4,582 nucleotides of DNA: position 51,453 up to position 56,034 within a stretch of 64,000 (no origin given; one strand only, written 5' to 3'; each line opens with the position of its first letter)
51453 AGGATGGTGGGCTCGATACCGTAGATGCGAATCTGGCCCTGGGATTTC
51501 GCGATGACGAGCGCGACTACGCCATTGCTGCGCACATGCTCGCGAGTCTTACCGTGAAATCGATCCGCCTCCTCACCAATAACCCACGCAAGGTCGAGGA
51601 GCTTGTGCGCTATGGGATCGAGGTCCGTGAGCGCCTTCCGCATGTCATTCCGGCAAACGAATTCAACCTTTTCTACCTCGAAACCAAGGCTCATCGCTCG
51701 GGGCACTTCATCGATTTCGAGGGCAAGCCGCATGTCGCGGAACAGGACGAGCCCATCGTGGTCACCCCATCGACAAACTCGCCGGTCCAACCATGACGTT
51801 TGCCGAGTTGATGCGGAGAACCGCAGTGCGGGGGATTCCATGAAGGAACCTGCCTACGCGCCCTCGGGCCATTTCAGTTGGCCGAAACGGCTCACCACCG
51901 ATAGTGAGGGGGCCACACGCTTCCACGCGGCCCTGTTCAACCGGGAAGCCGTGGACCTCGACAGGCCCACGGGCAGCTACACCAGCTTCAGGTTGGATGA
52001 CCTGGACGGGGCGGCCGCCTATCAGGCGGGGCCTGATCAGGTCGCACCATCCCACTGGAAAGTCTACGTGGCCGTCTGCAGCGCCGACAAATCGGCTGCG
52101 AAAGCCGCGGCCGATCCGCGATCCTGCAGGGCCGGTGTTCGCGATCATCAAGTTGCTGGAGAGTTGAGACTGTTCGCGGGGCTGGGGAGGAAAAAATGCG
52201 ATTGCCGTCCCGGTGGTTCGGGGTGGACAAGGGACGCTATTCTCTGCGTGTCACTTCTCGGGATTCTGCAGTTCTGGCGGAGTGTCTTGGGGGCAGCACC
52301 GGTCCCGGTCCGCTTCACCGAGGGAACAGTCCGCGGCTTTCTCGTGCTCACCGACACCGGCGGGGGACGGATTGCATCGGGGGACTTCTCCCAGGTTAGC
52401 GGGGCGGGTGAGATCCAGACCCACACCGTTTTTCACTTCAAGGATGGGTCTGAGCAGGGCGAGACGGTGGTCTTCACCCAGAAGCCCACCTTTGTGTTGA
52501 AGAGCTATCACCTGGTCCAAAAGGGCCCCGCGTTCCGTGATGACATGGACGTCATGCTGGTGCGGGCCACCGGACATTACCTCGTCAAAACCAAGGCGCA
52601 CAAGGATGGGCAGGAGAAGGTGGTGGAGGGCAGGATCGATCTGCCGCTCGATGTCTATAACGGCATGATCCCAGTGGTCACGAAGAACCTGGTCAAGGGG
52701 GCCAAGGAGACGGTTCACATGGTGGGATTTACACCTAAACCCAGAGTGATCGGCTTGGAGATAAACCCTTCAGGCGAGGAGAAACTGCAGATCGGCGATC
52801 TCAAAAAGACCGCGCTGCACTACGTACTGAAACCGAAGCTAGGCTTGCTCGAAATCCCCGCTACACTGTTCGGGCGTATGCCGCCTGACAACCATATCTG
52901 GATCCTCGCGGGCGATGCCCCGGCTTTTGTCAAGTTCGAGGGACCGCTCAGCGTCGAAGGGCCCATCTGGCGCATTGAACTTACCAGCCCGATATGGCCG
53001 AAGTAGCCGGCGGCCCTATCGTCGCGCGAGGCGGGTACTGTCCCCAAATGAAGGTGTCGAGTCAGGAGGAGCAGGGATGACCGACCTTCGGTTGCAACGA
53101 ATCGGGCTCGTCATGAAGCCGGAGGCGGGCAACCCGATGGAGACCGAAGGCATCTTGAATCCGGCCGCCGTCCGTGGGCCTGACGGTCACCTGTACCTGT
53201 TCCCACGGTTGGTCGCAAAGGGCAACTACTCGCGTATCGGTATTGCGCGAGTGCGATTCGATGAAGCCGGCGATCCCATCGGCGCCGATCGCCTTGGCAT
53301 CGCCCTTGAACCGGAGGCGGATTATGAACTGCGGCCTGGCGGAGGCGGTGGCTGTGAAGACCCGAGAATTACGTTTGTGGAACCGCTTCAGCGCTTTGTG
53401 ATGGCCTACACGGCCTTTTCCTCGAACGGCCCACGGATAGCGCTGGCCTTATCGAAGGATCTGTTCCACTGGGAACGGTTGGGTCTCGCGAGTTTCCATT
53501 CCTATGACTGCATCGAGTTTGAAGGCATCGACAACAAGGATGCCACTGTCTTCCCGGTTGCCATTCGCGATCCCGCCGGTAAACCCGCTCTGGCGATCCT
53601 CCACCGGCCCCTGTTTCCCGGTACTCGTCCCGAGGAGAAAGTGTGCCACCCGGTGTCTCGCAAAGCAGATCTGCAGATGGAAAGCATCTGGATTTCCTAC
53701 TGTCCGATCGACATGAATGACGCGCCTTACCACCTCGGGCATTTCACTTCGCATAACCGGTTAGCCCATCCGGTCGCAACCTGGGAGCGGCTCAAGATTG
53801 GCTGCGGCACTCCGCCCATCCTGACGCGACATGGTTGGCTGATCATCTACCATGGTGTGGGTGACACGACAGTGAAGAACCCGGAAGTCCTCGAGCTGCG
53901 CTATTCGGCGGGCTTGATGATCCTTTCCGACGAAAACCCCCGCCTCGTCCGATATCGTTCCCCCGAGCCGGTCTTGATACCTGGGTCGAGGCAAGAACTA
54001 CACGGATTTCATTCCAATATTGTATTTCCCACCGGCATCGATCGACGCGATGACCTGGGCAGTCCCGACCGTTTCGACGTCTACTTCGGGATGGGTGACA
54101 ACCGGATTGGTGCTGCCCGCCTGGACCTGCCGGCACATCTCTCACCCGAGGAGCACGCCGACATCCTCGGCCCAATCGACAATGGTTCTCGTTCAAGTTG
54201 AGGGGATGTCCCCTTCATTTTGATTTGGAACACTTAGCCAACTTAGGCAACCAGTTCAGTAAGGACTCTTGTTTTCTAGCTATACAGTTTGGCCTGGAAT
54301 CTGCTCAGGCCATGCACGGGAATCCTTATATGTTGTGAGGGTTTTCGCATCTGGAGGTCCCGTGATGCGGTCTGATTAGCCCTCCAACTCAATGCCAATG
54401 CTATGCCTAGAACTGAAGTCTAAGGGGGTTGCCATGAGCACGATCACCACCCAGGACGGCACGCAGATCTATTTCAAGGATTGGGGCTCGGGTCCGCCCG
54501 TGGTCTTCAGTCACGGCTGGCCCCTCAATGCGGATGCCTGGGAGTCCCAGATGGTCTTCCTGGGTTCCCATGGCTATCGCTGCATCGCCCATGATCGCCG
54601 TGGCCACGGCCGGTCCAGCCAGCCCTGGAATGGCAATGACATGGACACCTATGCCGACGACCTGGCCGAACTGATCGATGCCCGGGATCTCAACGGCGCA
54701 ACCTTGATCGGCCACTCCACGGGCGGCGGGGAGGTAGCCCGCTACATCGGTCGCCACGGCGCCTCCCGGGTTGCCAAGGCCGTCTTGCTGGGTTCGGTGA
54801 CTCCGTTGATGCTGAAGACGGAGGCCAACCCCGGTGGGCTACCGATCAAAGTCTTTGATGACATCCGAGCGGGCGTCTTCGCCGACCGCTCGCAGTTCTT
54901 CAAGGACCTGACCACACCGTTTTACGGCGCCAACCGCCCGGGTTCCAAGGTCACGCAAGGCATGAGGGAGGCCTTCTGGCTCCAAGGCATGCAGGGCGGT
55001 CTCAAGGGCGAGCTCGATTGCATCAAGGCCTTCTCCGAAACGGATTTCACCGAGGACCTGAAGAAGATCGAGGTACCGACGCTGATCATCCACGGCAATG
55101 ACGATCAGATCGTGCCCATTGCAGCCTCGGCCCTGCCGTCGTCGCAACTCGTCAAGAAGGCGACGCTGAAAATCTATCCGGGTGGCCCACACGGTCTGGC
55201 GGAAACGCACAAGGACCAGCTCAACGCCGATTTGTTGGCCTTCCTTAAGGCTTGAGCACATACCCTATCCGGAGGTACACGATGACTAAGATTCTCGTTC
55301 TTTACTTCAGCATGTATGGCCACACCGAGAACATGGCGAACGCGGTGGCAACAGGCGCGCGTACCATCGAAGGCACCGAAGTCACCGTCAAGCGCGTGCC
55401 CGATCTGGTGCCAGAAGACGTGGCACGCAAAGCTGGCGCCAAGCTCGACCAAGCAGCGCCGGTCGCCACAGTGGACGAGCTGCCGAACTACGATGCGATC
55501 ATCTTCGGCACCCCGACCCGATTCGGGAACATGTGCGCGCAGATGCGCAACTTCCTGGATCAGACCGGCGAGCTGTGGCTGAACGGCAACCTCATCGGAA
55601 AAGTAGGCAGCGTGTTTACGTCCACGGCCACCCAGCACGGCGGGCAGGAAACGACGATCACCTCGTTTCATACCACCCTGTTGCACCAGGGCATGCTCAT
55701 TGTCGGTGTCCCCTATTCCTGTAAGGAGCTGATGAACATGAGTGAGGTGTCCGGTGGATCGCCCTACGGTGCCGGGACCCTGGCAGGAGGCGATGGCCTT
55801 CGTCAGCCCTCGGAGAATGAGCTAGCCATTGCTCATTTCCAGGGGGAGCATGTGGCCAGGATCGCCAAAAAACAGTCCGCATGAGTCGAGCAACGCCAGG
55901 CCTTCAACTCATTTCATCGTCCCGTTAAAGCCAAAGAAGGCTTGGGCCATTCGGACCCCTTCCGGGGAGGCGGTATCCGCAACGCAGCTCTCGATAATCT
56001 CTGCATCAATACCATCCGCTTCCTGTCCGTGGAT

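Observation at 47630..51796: Candidate five-gene flavin-linked iron nanocompartment: SOD-Flp-encapsulin-Rieske/FAD reductase-RibA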

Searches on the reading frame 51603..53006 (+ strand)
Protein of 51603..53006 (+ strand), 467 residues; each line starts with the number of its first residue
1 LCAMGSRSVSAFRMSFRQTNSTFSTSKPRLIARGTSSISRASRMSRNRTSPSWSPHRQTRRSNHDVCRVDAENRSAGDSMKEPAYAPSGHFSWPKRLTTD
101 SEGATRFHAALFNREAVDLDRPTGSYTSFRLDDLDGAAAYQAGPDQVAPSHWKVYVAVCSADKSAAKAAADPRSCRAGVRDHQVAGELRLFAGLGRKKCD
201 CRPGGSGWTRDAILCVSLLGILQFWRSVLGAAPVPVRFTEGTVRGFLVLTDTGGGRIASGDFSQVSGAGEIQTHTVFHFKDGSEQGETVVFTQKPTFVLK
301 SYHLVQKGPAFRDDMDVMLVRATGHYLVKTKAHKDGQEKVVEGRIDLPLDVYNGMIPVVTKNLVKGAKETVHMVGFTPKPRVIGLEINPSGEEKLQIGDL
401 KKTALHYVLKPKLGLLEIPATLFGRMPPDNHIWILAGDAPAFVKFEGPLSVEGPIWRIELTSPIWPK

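Call 3: search_protein_families(library=pfam, proteins=[window:51603-53006:+], max_evalue=0.001)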
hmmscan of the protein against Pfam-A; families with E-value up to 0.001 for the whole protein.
window:51603-53006:+ (467 aa): 0 families

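Call 4: search_protein_families(library=ncbifam, proteins=[window:51603-53006:+], max_evalue=0.001)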
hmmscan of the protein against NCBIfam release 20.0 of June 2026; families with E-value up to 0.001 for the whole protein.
window:51603-53006:+ (467 aa): 0 families

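Call 28: search_protein_families(library=pfam, proteins=[window:51840-53006:+], max_evalue=0.01)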
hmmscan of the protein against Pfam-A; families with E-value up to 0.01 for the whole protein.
window:51840-53006:+ (388 aa): 0 families

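Call 90: search_protein_representatives(protein=window:51840-53006:+)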
Query: 388 residues. Proteins with E-value up to 0.001 (for the whole library): 2148; up to 1e-10: 793; up to 1e-30: 144. The best 150 are listed.
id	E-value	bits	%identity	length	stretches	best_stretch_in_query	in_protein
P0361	2.6e-76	274.0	54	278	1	148-387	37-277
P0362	4.7e-65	236.9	56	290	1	135-349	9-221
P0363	4.6e-64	233.6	54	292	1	178-384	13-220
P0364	7.6e-63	229.6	46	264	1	146-384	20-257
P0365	6.7e-62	226.5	45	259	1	138-386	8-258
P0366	2.4e-61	224.7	45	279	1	133-380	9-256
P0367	2.5e-60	221.4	52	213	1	129-335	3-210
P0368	2.7e-59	218.0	45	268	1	133-382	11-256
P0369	9.6e-59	216.1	47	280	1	149-387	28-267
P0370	4.3e-57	210.7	44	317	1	148-388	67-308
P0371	1.2e-56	209.2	40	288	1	117-387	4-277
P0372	2.1e-56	208.4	47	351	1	138-388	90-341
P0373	2.1e-56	208.4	48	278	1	153-387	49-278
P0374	2.5e-56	208.2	43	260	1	152-387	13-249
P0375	1.2e-55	206.0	51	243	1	133-323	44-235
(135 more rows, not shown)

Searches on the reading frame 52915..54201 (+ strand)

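Call 3: search_protein_families(library=pfam, proteins=[window:52915-54201:+], max_evalue=0.001)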
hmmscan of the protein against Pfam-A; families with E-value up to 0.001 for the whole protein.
window:52915-54201:+ (428 aa): 1 family
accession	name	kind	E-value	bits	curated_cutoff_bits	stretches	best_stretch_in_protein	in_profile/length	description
PF04041.19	Glyco_hydro_130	-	1.4e-29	103.5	26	1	76-404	31-310/320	beta-1,4-mannooligosaccharide phosphorylase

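Call 4: search_protein_families(library=ncbifam, proteins=[window:52915-54201:+], max_evalue=0.001)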
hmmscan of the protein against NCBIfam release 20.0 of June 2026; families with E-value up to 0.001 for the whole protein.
window:52915-54201:+ (428 aa): 3 families
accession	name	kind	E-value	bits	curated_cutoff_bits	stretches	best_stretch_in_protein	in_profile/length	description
NF052550.1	BManbPhaseBMBP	equivalog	6.4e-29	101.2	450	2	257-404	164-290/296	beta-1,2-mannobiose phosphorylase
NF050092.1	BtaManbiosPhlase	equivalog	9.4e-21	74.1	550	1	146-406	138-344/351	BtaManbiosPhlase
NF058598.1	BetMansidBT3780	equivalog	3.2e-20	72.6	550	2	77-212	59-193/366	beta-1,2-mannosidase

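Call 83: search_protein_families(library=pfam, proteins=[window:53077-54201:+], max_evalue=1)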
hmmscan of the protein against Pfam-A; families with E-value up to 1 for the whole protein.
window:53077-54201:+ (374 aa): 1 family
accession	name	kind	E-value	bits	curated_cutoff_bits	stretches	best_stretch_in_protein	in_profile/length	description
PF04041.19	Glyco_hydro_130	-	9e-30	104.1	26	1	22-350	31-310/320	beta-1,4-mannooligosaccharide phosphorylase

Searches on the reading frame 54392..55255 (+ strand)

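Call 28: search_protein_families(library=pfam, proteins=[window:54392-55255:+], max_evalue=0.01)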
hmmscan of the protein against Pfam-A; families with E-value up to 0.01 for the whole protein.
window:54392-55255:+ (287 aa): 9 families
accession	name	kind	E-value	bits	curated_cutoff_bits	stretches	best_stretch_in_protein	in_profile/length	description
PF00561.26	Abhydrolase_1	-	3.4e-31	109.2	25.8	1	35-271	1-242/245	alpha/beta hydrolase fold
PF12146.15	Hydrolase_4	-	5.4e-22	78.7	27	2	37-137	7-111/239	Serine aminopeptidase, S33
PF12697.13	Abhydrolase_6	-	3.8e-21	77.2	26.3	1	37-277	1-214/217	Alpha/beta hydrolase family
PF00326.27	Peptidase_S9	-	1.5e-06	28.4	22.6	1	212-286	130-207/213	Prolyl oligopeptidase family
PF12740.14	PETase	-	0.00031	20.7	28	1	219-277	160-221/263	PET hydrolase-like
PF20434.5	BD-FAE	-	0.0019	18.2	26.8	1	211-248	176-210/215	BD-FAE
PF20408.4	Abhydrolase_11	-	0.0056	16.9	27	0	220-277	120-175/193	Alpha/beta hydrolase domain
PF06821.19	Ser_hydrolase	-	0.0092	16.4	22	0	77-134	32-89/172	Serine hydrolase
PF12695.13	Abhydrolase_5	-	0.0092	16.2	27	0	93-136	48-90/164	Alpha/beta hydrolase family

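Call 84: search_protein_families(library=ncbifam, proteins=[window:54392-55255:+], max_evalue=0.01)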
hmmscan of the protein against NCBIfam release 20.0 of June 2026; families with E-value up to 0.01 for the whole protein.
window:54392-55255:+ (287 aa): 33 families (the best 25 are shown)
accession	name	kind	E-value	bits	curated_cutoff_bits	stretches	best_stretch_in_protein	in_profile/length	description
TIGR02427.1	protocat_pcaD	equivalog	6e-23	81.5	255.85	2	34-135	13-112/251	3-oxoadipate enol-lactonase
NF011457.0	PRK14875.1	equivalog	1.3e-20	73.7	307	2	22-135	118-231/372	acetoin dehydrogenase dihydrolipoyllysine-residue acetyltransferase subunit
TIGR03611.1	RutD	equivalog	2.8e-19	69.5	238.5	2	33-133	12-111/258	pyrimidine utilization protein D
NF051488.1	bifunc_PcaDC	exception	1.3e-18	67.3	390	2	34-135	12-111/375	bifunctional 3-oxoadipate enol-lactonase/4-carboxymuconolactone decarboxylase PcaDC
NF050089.1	i_nPHAscl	equivalog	3.9e-18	65.5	300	2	22-137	5-119/288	intracellular short-chain-length polyhydroxyalkanoate depolymerase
NF051487.1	bifunc_PcaCD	exception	5.9e-18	65.2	430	2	34-117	172-253/413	bifunctional 4-carboxymuconolactone decarboxylase/3-oxoadipate enol-lactonase PcaCD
TIGR03056.1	bchO_mg_che_rel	equivalog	2e-17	63.1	172.55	2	21-118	13-112/278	alpha/beta fold hydrolase BchO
TIGR01738.1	bioH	equivalog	6.6e-16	58.7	206.95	1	35-284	5-244/245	pimeloyl-ACP methyl ester esterase BioH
NF002938.0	PRK03592.1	equivalog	3.2e-14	53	241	1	19-129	15-123/298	haloalkane dehalogenase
NF045632.1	hydroxlase_HsaD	equivalog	3.7e-14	52.4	400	1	25-135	23-137/290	4,5:9,10-diseco-3-hydroxy-5,9,17-trioxoandrosta-1(10),2-diene-4-oate hydrolase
TIGR01250.1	pro_imino_pep_2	subfamily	2.6e-13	50.2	167.65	2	16-123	4-118/288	proline iminopeptidase-family hydrolase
NF004514.1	PRK05855.1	equivalog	1.7e-11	43.4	455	1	17-123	3-113/578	SDR family oxidoreductase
TIGR03695.1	menH_SHCHC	equivalog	2.1e-11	43.7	208.55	1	35-137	3-106/252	2-succinyl-6-hydroxy-2,4-cyclohexadiene-1-carboxylate synthase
NF052610.1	macro_16_ester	equivalog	5.1e-11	42.4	420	2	217-270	213-265/281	alpha/beta fold macrolide esterase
NF002873.0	PRK03204.1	equivalog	3.6e-10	39.6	466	1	24-134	24-132/286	haloalkane dehalogenase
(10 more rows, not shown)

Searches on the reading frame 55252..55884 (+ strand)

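Call 28: search_protein_families(library=pfam, proteins=[window:55252-55884:+], max_evalue=0.01)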
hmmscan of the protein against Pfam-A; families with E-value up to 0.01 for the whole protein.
window:55252-55884:+ (210 aa): 4 families
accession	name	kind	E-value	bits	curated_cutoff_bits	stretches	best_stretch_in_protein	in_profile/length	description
PF03358.20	FMN_red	-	9.7e-13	48.4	24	1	13-153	2-142/152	NADPH-dependent FMN reductase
PF00258.30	Flavodoxin_1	-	5.5e-09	36.8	25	1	16-135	1-131/143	Flavodoxin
PF12724.12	Flavodoxin_5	-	3.3e-07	31.2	27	1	70-105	33-69/145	Flavodoxin domain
PF02525.22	Flavodoxin_2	-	5.2e-06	26.7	27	1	12-105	1-103/198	Flavodoxin-like fold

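Call 84: search_protein_families(library=ncbifam, proteins=[window:55252-55884:+], max_evalue=0.01)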
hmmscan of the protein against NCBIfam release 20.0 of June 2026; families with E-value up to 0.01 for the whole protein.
window:55252-55884:+ (210 aa): 11 families
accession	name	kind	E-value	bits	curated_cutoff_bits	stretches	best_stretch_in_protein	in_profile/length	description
NF002999.0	PRK03767.1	equivalog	7.1e-105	349.2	141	1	11-207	1-197/200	NAD(P)H:quinone oxidoreductase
TIGR01755.1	flav_wrbA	equivalog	1.1e-97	325.8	132.5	1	12-207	1-196/197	NAD(P)H:quinone oxidoreductase type IV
TIGR01753.1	flav_short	equivalog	1.6e-08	35.2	123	1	14-59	1-45/140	flavodoxin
NF004050.0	PRK05569.1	subfamily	2.4e-07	31.2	136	1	11-59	1-48/141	flavodoxin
NF004049.0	PRK05568.1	equivalog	1.4e-06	28.7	206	1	11-58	1-47/142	flavodoxin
NF005246.0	PRK06756.1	subfamily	3.5e-06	27.1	130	1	11-120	1-91/148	flavodoxin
NF005216.0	PRK06703.1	subfamily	8.2e-06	25.9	127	0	11-51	1-40/151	flavodoxin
NF006739.0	PRK09267.1-5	subfamily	0.0015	18.4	175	0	54-120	19-88/168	flavodoxin FldA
TIGR01752.1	flav_long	equivalog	0.0036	16.9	146.75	0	58-120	21-86/167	flavodoxin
NF005501.0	PRK07116.1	subfamily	0.0059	16.1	198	0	11-102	3-100/161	flavodoxin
NF005587.0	PRK07308.1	equivalog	0.0081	16.4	138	0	16-48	6-37/147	flavodoxin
